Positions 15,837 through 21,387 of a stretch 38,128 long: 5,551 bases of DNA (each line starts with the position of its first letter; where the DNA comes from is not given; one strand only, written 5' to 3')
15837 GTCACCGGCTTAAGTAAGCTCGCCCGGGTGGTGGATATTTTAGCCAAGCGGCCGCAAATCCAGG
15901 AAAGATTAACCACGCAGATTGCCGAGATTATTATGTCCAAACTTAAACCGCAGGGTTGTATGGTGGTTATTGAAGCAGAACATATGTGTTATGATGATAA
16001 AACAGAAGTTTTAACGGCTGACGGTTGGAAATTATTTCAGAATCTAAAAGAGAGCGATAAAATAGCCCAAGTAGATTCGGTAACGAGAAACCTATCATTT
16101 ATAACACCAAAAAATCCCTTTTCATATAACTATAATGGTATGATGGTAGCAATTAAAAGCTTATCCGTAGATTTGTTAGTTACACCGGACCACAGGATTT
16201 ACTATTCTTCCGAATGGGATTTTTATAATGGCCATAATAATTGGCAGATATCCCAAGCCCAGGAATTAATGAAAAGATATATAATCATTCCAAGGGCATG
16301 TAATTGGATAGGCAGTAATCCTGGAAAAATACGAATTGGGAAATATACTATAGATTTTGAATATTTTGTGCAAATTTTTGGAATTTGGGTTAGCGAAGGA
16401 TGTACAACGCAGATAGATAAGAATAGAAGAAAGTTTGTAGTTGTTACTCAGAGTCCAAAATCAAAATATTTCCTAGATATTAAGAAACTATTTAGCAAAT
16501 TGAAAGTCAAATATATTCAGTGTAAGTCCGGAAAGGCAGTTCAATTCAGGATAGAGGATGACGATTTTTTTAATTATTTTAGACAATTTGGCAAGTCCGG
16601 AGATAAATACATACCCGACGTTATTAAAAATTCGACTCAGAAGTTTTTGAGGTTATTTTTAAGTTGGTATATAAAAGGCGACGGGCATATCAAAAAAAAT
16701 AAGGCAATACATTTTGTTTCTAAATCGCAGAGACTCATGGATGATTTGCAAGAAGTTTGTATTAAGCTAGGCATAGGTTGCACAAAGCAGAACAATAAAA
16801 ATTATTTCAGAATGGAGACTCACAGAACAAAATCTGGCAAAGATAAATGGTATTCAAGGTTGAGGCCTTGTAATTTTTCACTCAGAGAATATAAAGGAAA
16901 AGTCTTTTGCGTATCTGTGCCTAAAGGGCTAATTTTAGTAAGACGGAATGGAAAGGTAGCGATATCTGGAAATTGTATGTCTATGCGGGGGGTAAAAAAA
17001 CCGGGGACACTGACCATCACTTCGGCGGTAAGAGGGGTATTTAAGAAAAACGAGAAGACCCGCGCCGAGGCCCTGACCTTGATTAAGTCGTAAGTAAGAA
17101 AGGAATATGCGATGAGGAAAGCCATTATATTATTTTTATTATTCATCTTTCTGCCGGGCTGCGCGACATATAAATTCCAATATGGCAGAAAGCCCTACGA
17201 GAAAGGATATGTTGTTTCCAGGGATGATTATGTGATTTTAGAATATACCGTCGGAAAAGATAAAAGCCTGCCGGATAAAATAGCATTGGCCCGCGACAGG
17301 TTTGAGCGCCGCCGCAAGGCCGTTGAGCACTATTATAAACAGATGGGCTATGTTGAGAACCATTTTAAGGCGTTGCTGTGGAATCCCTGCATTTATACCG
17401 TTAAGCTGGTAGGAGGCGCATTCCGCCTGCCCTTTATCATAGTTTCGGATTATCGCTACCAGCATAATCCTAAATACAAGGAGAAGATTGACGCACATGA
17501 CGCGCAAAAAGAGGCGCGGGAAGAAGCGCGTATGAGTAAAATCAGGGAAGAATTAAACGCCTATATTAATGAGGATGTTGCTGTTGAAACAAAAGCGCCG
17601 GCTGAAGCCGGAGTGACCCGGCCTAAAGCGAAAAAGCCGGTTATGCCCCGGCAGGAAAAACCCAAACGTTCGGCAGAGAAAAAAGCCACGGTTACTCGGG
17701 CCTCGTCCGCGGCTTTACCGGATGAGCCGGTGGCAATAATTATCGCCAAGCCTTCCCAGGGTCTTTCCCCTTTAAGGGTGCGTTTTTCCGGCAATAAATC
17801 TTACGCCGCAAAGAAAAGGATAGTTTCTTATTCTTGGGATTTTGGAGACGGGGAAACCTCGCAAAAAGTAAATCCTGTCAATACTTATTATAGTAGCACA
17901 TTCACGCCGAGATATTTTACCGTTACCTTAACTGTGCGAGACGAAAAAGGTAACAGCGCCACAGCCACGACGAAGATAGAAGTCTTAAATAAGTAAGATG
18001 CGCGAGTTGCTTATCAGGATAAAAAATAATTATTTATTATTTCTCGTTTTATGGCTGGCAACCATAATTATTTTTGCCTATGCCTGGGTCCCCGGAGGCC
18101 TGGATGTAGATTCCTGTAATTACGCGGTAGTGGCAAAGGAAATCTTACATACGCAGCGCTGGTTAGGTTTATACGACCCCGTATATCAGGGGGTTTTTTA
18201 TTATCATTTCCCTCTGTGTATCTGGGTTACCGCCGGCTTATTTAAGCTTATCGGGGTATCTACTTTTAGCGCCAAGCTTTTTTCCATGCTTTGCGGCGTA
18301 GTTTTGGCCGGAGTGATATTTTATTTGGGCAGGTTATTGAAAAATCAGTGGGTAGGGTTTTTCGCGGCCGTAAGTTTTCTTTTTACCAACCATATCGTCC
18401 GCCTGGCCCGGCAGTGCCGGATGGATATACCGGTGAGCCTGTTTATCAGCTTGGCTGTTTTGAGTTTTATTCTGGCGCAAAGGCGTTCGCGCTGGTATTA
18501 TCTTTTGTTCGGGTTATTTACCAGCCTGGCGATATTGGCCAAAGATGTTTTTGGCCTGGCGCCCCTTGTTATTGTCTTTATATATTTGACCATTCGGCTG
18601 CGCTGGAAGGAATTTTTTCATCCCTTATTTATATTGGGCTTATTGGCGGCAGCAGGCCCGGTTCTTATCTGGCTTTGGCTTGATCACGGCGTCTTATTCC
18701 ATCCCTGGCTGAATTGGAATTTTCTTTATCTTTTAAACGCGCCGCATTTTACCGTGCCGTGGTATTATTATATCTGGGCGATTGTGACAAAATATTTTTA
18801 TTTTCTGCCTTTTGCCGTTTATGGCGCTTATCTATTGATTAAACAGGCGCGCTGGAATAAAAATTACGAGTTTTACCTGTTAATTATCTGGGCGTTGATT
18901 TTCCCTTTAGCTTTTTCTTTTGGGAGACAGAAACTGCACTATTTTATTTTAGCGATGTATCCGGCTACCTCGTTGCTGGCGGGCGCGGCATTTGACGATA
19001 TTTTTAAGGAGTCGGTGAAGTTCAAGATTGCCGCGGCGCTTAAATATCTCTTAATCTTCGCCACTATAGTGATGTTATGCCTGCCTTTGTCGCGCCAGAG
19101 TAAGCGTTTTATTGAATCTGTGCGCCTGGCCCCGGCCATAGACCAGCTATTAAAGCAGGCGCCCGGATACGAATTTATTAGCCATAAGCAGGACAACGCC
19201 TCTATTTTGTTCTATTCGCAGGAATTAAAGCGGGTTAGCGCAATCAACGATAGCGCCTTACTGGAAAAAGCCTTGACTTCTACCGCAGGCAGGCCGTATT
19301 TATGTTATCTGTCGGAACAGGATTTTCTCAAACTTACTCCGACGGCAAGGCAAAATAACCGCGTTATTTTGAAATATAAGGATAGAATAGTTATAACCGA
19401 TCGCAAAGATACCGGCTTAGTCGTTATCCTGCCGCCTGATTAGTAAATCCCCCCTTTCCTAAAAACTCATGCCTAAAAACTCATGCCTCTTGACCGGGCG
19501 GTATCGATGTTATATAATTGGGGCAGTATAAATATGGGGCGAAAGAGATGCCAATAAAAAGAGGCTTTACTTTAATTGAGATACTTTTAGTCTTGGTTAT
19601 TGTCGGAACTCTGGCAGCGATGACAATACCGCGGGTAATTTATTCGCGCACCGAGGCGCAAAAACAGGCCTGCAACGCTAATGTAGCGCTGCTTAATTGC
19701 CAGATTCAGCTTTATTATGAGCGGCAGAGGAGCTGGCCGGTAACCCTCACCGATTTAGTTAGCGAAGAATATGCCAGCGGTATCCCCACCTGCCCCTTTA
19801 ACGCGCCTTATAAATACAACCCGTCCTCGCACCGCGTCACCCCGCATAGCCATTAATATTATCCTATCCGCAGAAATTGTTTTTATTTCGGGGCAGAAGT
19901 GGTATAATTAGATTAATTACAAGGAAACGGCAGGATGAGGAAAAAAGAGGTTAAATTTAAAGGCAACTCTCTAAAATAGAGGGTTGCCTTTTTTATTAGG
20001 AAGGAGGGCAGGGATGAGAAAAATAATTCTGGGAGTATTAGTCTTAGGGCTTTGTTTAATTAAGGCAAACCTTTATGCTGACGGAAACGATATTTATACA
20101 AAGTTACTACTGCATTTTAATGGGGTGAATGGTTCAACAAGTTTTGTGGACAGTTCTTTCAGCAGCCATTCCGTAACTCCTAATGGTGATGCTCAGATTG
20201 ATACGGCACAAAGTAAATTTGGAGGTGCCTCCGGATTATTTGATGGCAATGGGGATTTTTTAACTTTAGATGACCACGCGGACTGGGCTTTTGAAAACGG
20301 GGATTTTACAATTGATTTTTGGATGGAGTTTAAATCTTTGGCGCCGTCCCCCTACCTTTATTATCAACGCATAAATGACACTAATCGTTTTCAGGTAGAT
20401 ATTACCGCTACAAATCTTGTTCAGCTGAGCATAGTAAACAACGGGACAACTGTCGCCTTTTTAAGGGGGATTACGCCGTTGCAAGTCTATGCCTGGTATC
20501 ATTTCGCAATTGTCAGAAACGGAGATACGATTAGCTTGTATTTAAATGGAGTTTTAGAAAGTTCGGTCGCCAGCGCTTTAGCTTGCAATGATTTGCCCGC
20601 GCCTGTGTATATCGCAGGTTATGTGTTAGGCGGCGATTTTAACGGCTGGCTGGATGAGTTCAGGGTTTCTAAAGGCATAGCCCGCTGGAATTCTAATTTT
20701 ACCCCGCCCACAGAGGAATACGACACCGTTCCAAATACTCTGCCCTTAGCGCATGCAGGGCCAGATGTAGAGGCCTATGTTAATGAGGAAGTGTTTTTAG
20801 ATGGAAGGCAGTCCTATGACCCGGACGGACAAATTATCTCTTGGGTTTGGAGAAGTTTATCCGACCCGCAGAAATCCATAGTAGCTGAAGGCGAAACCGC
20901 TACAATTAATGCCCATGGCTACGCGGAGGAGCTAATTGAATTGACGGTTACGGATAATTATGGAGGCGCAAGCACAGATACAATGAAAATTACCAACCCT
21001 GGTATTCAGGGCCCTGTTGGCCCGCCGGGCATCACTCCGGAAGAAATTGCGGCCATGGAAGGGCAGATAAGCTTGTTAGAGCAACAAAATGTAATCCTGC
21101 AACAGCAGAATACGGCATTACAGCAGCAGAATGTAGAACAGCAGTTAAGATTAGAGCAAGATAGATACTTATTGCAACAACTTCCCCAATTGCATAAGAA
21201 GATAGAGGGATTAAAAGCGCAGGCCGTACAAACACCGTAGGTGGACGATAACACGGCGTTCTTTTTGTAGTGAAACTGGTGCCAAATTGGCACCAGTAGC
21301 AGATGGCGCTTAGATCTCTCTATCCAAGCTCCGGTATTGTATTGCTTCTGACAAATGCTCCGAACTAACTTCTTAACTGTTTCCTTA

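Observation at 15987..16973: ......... intein inserted at the conserved active-site cysteine of GTP cyclohydrolase I (FolE)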

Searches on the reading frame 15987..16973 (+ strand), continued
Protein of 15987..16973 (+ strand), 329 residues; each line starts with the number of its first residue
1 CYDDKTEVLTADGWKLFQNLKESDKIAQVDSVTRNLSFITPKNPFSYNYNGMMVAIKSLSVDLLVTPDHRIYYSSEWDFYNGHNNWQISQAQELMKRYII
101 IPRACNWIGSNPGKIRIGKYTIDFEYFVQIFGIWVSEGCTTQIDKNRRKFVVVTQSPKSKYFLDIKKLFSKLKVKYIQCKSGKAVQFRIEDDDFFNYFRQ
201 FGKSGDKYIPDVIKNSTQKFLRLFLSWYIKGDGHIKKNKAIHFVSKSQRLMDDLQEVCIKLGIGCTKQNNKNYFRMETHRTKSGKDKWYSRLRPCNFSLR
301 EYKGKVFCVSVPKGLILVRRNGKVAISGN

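Call 46: search_solved_structures(query=A2, max_evalue=0.1, show_alignments=5)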
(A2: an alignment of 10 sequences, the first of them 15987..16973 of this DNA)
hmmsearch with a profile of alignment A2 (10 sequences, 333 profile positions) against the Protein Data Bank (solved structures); distinct sequences matched with E-value up to 0.1: 11.
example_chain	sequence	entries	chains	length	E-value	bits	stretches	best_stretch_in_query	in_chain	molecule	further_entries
2cw7_A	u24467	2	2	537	1.8e-11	47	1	92-315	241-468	Endonuclease PI-PkoII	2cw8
7qsu_A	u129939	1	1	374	2.2e-07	33.6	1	121-279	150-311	V-ATPase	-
7qss_A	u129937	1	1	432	2.4e-07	33.4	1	121-279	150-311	V-type ATP synthase alpha chain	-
6zgq_A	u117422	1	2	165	2.9e-06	29.9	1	6-76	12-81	AceL NrdHF-1-1 Intein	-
3ifj_A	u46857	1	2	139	0.073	15.4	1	6-43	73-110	Endonuclease PI-MtuI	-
2in0_A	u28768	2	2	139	0.075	15.4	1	6-43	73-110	Endonuclease PI-MtuI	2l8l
3igd_A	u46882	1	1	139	0.075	15.4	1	6-43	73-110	Endonuclease PI-MtuI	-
2in9_A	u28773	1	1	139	0.075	15.4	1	6-43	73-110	Endonuclease PI-MtuI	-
2in8_A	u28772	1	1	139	0.077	15.3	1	6-43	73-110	Endonuclease PI-MtuI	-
5k08_A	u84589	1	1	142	0.077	15.3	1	6-43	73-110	RecA mini intein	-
5i0a_A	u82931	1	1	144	0.079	15.3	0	6-43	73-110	Intein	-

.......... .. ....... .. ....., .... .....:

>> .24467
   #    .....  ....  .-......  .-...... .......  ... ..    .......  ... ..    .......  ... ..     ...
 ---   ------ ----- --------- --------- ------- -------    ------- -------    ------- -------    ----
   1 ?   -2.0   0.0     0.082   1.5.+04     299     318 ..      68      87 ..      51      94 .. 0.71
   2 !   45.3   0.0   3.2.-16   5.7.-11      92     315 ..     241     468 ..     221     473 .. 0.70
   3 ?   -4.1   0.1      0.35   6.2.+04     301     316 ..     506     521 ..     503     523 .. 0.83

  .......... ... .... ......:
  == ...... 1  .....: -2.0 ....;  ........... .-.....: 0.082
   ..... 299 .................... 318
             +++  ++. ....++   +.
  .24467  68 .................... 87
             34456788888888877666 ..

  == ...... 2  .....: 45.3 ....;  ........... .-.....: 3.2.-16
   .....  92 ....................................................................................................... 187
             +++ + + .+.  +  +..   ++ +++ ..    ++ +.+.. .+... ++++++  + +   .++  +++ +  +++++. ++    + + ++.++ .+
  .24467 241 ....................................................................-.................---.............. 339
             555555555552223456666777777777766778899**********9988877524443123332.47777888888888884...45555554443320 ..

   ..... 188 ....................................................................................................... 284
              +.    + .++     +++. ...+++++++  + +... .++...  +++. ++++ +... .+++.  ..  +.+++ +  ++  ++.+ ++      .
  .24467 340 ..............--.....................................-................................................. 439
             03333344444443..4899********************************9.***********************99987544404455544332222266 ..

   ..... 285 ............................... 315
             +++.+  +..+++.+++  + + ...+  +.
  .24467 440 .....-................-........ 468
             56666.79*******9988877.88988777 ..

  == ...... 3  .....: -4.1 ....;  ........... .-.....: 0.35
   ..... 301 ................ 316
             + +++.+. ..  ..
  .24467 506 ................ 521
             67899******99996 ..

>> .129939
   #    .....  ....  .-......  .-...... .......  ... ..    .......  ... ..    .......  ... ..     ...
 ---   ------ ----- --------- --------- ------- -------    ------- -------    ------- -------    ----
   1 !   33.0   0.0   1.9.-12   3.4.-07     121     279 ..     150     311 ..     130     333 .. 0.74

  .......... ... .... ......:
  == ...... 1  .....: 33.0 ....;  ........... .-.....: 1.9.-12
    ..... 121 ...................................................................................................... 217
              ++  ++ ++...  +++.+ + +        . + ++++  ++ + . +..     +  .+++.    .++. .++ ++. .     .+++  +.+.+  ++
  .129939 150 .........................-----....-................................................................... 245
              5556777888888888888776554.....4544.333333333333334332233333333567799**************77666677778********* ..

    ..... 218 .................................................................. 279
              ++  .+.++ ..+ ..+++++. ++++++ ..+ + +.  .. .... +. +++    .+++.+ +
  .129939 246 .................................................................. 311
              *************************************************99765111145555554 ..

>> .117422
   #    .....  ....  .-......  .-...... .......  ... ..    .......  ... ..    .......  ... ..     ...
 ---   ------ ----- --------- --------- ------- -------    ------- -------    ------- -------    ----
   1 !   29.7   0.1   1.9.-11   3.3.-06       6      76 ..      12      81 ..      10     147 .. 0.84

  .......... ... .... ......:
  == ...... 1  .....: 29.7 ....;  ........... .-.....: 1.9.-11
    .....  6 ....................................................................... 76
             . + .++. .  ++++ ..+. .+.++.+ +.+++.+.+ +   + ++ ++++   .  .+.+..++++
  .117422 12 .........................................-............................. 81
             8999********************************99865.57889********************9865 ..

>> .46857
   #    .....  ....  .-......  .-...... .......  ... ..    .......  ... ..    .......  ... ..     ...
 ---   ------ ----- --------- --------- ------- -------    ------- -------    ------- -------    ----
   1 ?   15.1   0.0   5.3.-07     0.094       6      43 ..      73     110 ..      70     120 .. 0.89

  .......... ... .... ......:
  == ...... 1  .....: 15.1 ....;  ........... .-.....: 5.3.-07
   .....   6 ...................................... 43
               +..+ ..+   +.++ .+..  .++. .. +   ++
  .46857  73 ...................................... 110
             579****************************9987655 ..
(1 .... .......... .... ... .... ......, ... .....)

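Call 66: search_protein_representatives(protein=window:15987-16973:+)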
Query: 329 residues. Proteins with E-value up to 0.001 (for the whole library): 10547; up to 1e-10: 5883; up to 1e-30: 538. The best 150 are listed.
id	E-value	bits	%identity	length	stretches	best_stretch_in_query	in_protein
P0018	3.3e-147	506.4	67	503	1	1-329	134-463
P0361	1.4e-100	353.2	37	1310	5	1-329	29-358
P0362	2.1e-91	323.0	33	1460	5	1-329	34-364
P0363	5.7e-83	295.2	33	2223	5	1-329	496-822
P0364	1.3e-74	267.8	29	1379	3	1-329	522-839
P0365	1.4e-72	261.1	29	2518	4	1-324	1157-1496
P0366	5.0e-69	249.4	31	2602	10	1-329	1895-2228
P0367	4.3e-68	246.3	40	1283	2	1-329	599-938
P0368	5.4e-67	242.7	31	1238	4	118-329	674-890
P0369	3.2e-66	240.2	33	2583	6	121-329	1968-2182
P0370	2.9e-65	237.1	34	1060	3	1-329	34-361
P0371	2.7e-64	233.9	30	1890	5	1-329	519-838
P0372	1.5e-63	231.4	30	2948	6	1-266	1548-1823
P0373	1.5e-62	228.1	35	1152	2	1-329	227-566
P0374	3.3e-62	227.0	28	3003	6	1-329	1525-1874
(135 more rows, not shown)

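Call 76: find_related_loci(query=A2, collection=viral_contigs, flank=2000)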
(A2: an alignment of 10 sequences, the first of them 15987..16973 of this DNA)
Query A2 (329 aa) in viral_contigs; peptide patterns used: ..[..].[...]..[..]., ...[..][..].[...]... (x = any residue, [..] = any of these).
600 stretches matched a pattern (row limit reached: there are more); 536 encode a relative of the query (tblastn E <= 1e-3); the best 80 are kept; 80 distinct loci.
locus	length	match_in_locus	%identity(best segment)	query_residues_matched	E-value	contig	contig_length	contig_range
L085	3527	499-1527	36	1-329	3e-55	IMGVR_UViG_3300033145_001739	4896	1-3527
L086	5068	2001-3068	36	1-329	3e-54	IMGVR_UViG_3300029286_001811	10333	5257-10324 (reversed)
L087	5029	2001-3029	36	1-329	1e-53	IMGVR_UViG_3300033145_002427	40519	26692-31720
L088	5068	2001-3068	35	1-329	2e-53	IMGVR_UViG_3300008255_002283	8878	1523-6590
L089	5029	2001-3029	34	1-329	1e-51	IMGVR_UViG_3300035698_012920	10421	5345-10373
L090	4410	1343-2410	33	1-329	2e-51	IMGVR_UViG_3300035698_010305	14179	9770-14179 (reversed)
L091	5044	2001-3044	34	1-329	3e-51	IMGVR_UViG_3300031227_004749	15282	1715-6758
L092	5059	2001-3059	30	1-329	1e-49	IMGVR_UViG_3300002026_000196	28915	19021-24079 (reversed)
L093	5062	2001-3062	33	1-329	3e-49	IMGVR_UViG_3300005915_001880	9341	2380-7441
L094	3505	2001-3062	33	1-329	2e-49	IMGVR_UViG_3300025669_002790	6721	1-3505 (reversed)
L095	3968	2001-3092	32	1-329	2e-48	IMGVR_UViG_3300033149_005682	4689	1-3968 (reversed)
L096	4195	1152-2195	30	1-329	1e-46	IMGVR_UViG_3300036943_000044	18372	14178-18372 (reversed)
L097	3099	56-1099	31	1-329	8e-47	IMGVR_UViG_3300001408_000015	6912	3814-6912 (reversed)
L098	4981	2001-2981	32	1-329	7e-47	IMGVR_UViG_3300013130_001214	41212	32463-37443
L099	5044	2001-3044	31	1-329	1e-46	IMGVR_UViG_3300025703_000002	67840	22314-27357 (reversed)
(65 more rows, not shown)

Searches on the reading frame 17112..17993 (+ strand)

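Call 29: search_protein_families(library=pfam, proteins=[window:17112-17993:+], max_evalue=0.00001)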
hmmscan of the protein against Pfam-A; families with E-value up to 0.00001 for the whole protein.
window:17112-17993:+ (294 aa): 3 families
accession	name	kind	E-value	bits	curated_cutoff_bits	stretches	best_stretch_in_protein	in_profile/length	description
PF18911.6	PKD_4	-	1.6e-15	57.3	27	1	205-291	3-85/85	PKD domain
PF00801.26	PKD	-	1.1e-08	35.3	23.5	1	234-289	26-78/80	PKD domain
PF22352.2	K319L-like_PKD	-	1.9e-06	28.2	27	1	223-291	14-84/84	K319L-like, PKD domain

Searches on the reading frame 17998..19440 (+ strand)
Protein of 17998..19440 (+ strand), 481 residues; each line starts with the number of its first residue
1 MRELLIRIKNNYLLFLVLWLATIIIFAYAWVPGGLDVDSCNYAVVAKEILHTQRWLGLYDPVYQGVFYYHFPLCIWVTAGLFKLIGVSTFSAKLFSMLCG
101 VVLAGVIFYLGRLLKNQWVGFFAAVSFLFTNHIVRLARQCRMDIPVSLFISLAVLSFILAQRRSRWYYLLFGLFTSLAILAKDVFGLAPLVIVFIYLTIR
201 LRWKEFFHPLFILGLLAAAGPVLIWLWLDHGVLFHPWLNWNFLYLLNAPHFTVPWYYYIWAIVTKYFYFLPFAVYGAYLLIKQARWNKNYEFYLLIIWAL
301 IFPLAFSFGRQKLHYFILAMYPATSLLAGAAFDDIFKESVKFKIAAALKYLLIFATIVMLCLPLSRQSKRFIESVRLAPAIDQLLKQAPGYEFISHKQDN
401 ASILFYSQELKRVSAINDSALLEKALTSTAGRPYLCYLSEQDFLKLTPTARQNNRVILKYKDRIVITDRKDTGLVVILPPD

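Call 29: search_protein_families(library=pfam, proteins=[window:17998-19440:+], max_evalue=0.00001)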
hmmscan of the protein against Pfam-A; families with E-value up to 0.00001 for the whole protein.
window:17998-19440:+ (481 aa): 1 family
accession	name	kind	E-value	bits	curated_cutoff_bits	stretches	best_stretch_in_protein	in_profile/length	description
PF13231.12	PMT_2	-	1.5e-16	61.5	26.1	1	72-225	4-160/160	Dolichyl-phosphate-mannose-protein mannosyltransferase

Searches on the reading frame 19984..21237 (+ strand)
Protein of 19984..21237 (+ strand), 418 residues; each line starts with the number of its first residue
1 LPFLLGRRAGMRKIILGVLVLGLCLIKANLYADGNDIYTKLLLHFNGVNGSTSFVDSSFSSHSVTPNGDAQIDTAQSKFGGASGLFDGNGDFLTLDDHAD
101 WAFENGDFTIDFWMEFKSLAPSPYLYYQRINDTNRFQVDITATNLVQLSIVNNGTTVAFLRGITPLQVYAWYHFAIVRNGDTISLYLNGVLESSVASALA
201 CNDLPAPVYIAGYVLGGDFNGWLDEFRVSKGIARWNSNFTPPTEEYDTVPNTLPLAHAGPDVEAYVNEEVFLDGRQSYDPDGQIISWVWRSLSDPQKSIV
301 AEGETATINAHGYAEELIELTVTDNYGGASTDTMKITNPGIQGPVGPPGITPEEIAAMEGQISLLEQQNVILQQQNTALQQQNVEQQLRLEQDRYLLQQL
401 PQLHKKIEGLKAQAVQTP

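Call 29: search_protein_families(library=pfam, proteins=[window:19984-21237:+], max_evalue=0.00001)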
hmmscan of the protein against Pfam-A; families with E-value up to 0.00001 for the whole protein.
window:19984-21237:+ (418 aa): 3 families
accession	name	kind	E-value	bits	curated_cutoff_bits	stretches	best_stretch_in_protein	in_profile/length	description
PF13385.13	Laminin_G_3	-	1.7e-16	61.1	27.6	1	87-230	1-142/151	Concanavalin A-like lectin/glucanases superfamily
PF22352.2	K319L-like_PKD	-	5.9e-10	39.5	27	1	258-337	1-83/84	K319L-like, PKD domain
PF18911.6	PKD_4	-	3.7e-06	27.3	27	0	251-337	1-84/85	PKD domain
